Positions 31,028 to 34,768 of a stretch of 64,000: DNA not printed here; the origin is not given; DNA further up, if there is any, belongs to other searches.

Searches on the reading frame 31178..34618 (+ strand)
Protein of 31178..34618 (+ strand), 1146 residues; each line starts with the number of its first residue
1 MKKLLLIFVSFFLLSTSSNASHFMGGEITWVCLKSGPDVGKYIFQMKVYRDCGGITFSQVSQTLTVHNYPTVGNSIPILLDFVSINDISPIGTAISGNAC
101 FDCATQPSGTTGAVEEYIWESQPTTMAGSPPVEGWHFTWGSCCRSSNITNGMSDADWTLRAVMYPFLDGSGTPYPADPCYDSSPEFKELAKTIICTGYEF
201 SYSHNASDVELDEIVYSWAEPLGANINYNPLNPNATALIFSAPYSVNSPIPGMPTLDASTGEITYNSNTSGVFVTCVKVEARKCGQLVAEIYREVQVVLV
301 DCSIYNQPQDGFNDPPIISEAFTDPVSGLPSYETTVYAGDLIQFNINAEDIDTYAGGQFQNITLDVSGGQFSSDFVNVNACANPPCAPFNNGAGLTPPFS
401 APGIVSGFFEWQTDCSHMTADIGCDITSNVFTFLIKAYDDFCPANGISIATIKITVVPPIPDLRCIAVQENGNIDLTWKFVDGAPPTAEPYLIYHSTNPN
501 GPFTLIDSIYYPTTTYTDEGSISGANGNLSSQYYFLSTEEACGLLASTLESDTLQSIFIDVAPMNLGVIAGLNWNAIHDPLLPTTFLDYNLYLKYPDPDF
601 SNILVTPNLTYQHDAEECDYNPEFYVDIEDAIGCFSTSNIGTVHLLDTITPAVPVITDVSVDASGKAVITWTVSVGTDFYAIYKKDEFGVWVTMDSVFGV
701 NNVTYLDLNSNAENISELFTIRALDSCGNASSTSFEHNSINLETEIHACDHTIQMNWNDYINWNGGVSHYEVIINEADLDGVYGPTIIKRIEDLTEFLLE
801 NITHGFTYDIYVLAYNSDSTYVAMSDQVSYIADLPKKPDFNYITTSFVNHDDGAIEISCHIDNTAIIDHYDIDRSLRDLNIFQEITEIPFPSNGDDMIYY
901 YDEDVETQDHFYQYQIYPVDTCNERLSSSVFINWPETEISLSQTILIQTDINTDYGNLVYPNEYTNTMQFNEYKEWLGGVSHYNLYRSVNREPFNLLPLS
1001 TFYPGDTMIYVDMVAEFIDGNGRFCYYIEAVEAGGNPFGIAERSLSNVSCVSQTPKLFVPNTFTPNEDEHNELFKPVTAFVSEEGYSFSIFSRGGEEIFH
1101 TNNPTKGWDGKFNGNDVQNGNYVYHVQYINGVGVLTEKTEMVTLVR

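Call 34: search_protein_families(library=pfam, proteins=[window:31178-34618:+], max_evalue=0.001)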
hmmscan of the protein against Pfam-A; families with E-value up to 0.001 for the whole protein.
window:31178-34618:+ (1146 aa): 1 family
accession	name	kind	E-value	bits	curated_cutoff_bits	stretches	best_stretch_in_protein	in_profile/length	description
PF13585.12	CHU_C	-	8.4e-12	45.5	27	1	1058-1130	2-74/86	CHU_C Type IX secretion signal domain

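Call 49: search_protein_families(library=ncbifam, proteins=[window:31178-34618:+], max_evalue=0.01)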
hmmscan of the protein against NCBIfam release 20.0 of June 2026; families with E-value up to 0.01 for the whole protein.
window:31178-34618:+ (1146 aa): 1 family
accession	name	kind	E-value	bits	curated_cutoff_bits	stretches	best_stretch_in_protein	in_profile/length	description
TIGR04131.1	Bac_Flav_CTERM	domain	5.7e-13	48.8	35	1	1059-1144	3-83/85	T9SS type B sorting domain-containing protein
